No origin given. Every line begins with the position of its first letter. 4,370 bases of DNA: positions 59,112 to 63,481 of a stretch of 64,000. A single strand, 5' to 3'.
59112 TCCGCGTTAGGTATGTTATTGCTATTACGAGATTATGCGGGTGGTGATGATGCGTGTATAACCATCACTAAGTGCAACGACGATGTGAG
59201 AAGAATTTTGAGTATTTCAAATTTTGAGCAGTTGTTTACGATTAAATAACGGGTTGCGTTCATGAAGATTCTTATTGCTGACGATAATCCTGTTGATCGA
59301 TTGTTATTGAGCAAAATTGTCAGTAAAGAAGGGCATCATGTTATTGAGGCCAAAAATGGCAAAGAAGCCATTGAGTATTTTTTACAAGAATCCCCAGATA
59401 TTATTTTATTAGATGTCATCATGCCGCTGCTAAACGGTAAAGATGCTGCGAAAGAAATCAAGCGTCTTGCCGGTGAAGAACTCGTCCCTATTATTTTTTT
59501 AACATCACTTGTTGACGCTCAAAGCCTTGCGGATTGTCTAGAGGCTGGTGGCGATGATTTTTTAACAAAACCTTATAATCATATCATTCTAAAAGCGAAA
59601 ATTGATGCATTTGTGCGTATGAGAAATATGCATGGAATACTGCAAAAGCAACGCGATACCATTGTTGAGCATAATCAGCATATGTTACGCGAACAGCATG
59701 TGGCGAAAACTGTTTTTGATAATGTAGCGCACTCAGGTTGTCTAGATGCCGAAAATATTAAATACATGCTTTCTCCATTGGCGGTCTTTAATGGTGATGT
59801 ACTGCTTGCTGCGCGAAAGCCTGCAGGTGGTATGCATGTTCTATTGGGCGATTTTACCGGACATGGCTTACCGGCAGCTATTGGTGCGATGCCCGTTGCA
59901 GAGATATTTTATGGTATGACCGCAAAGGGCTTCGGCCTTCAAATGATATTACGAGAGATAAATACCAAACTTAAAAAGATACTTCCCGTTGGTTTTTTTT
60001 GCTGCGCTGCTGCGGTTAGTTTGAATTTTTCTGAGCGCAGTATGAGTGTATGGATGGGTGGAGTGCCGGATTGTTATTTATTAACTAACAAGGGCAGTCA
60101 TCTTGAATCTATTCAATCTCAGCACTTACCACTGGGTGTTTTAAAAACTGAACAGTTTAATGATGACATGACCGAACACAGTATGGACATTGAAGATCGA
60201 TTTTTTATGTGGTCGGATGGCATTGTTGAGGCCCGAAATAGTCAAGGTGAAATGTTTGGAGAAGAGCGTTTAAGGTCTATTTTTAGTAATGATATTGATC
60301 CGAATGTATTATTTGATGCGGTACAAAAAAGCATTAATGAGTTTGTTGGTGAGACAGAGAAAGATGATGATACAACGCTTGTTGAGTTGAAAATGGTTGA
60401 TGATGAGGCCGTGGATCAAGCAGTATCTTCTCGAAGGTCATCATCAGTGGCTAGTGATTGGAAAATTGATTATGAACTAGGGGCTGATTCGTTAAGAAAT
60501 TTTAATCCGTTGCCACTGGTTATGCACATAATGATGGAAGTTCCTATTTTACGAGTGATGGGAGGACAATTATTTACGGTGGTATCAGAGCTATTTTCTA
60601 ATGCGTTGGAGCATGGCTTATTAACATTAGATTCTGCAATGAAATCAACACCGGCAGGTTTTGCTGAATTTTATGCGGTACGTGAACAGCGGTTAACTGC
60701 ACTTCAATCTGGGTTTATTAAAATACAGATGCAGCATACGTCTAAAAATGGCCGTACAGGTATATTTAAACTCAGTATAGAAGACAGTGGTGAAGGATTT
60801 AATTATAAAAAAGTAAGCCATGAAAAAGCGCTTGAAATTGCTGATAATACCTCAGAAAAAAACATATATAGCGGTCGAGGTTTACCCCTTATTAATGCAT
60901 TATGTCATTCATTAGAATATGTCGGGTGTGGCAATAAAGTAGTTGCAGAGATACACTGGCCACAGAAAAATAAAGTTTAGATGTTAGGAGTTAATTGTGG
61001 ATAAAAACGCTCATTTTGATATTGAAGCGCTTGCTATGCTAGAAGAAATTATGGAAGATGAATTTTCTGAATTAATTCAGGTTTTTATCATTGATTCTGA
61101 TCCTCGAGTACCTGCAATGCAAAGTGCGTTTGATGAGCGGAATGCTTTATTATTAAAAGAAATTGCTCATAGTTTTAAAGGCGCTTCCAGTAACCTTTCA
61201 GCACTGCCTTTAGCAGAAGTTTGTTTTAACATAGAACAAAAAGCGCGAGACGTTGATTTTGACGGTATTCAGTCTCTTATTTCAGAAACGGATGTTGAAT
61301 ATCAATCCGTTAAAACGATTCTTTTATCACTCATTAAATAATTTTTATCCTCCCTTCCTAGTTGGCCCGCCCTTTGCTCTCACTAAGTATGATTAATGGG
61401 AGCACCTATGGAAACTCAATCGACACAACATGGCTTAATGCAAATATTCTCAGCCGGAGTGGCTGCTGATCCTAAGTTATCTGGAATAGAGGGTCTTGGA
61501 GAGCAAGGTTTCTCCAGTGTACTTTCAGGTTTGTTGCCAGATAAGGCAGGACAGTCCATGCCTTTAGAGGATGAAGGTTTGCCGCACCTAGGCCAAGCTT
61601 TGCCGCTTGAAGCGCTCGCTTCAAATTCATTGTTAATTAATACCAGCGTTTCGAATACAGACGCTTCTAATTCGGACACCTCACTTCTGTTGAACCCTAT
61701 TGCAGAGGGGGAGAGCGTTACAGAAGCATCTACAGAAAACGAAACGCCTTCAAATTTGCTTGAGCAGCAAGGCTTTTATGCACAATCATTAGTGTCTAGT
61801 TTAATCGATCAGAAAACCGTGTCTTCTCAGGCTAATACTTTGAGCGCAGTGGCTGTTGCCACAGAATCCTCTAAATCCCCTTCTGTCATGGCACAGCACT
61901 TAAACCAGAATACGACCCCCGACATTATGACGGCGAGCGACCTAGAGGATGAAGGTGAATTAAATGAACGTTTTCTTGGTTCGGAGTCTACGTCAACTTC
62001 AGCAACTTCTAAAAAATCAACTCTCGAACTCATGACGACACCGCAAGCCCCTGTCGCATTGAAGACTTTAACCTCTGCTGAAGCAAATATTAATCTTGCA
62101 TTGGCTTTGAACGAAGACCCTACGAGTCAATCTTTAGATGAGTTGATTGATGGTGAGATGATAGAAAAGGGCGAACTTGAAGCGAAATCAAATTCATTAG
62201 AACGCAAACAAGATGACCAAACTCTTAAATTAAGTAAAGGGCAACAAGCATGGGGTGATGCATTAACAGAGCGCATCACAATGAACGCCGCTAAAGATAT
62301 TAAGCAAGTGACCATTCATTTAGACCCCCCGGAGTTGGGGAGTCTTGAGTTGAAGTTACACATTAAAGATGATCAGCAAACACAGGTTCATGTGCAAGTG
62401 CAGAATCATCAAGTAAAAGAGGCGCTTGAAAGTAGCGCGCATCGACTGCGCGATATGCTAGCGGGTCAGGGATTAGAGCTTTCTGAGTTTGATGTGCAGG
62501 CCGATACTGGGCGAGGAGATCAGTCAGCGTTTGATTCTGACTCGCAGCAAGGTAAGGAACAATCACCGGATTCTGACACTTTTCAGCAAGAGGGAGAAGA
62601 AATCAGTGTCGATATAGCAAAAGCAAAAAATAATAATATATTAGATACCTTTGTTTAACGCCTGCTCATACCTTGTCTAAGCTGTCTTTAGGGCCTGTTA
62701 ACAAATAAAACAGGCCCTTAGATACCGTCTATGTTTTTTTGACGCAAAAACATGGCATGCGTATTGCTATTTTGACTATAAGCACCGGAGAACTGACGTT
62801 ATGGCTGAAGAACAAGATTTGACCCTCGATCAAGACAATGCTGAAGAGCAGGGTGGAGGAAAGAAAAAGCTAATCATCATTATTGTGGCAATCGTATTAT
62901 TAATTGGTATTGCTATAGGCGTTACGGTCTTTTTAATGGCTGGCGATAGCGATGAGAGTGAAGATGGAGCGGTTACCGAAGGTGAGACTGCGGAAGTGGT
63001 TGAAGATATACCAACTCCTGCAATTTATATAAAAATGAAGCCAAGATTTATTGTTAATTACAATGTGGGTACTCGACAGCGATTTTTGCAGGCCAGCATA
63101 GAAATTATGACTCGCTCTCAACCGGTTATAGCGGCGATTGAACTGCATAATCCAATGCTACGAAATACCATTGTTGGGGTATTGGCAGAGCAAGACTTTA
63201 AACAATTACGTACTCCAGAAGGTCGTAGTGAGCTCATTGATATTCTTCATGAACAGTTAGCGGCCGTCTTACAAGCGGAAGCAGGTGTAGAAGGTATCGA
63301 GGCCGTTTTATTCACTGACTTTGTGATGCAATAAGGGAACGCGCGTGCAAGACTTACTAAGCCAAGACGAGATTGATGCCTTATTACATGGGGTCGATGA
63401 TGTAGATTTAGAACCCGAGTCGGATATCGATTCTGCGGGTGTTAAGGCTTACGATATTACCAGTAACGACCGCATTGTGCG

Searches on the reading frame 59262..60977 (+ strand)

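Call 48: search_protein_families(library=ncbifam, proteins=[window:59262-60977:+], max_evalue=0.00001)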
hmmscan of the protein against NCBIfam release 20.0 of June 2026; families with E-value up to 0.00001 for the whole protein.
window:59262-60977:+ (572 aa): 82 families (the best 25 are shown)
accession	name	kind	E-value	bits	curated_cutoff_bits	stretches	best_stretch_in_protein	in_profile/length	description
NF007135.0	PRK09581.1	equivalog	2.7e-28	99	474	1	2-148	4-150/457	PleD family two-component system response regulator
NF045944.1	ResRegRpaBCyano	equivalog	4.4e-24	85.1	330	1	4-136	1-132/229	response regulator transcription factor RpaB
NF040689.1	MtrAB_MtrA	equivalog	1.5e-22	80.1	300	1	3-141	1-137/219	MtrAB system response regulator MtrA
TIGR02154.1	PhoB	equivalog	3.2e-22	79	296.2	1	2-122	4-124/226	phosphate regulon transcriptional regulator PhoB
NF041733.1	resp_reg_CseB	equivalog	2.3e-21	76.2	350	1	2-148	2-145/228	two-component system response regulator CseB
NF041880.1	EPS_EpsF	equivalog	6.3e-21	74.4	900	1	7-146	2-142/492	response regulator EpsF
NF041367.1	CheY_Halo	equivalog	3.5e-20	72.5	200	1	3-112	1-108/114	chemotaxis protein CheY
NF047654.1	DiguCycDgcRLepto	equivalog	3.2e-19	69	500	1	2-130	4-132/295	diguanylate cyclase DgcR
NF033120.0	vanR_FM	exception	4.4e-19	69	460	1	2-154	5-154/231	vancomycin resistance response regulator transcription factor, VanR-F/VanR-M family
NF008469.0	PRK11361.1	equivalog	3.5e-18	65.5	714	1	2-129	6-131/461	acetoacetate metabolism transcriptional regulator AtoC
NF008199.0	PRK10955.1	equivalog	5.1e-18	65.9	341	1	2-129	3-126/232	envelope stress response regulator transcription factor CpxR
NF040534.1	resp_reg_YycF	equivalog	1e-17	64.2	340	1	2-131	2-128/231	response regulator YycF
NF051850.1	RespRegRprY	equivalog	2.4e-17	63.1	370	1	1-129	5-129/234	response regulator transcription factor RprY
NF053854.1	RespRegPhoBBctds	equivalog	2.8e-17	62.9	270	1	3-139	1-137/225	two-component system response regulator PhoB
NF008318.0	PRK11107.1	equivalog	4.2e-17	61.5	890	1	1-142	668-810/920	two-component sensor histidine kinase BarA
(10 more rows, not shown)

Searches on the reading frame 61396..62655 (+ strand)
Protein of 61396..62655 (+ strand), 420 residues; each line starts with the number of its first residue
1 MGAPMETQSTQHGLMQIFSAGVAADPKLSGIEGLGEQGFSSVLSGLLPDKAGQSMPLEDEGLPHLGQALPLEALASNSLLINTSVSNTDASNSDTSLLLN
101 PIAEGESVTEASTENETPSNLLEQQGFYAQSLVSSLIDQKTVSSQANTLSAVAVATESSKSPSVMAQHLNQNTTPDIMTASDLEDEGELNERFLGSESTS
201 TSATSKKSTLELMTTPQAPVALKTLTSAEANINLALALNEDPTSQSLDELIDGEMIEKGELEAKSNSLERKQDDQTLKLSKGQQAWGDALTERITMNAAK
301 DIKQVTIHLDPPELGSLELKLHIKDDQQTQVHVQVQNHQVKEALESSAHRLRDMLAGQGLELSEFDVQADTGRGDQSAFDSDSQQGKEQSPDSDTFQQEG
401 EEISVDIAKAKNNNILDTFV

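Call 48: search_protein_families(library=ncbifam, proteins=[window:61396-62655:+], max_evalue=0.00001)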
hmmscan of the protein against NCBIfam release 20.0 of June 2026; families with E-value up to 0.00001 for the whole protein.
window:61396-62655:+ (420 aa): 1 family
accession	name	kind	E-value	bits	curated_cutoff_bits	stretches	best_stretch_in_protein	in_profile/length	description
NF007514.1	PRK10118.1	equivalog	9.3e-06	25.4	396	1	280-402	268-388/410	flagellar hook length control protein FliK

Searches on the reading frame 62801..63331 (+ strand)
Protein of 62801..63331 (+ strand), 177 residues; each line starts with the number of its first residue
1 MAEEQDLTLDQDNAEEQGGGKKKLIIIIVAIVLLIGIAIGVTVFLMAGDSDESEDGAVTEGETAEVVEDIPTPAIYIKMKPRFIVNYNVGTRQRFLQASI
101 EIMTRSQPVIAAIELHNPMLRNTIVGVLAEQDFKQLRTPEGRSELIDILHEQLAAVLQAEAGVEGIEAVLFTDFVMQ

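Call 48: search_protein_families(library=ncbifam, proteins=[window:62801-63331:+], max_evalue=0.00001)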
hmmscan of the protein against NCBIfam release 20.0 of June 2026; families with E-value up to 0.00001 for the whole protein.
window:62801-63331:+ (177 aa): 5 families
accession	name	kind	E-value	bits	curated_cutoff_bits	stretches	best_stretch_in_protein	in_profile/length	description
NF004285.1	PRK05696.1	equivalog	3.9e-39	134.2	179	1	1-177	1-171/171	flagellar basal body-associated protein FliL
NF005435.1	PRK07021.1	equivalog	1.1e-19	70.8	131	1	20-177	5-157/157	flagellar basal body-associated protein FliL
NF006283.1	PRK08455.1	equivalog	1.2e-18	67.4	187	1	12-177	7-182/182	flagellar basal body-associated protein FliL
NF009420.1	PRK12785.1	equivalog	5.2e-08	32.9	197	1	11-177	8-161/161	flagellar basal body-associated protein FliL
NF005826.1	PRK07718.1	equivalog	3.4e-07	30.3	140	1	21-177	3-143/143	flagellar basal body-associated protein FliL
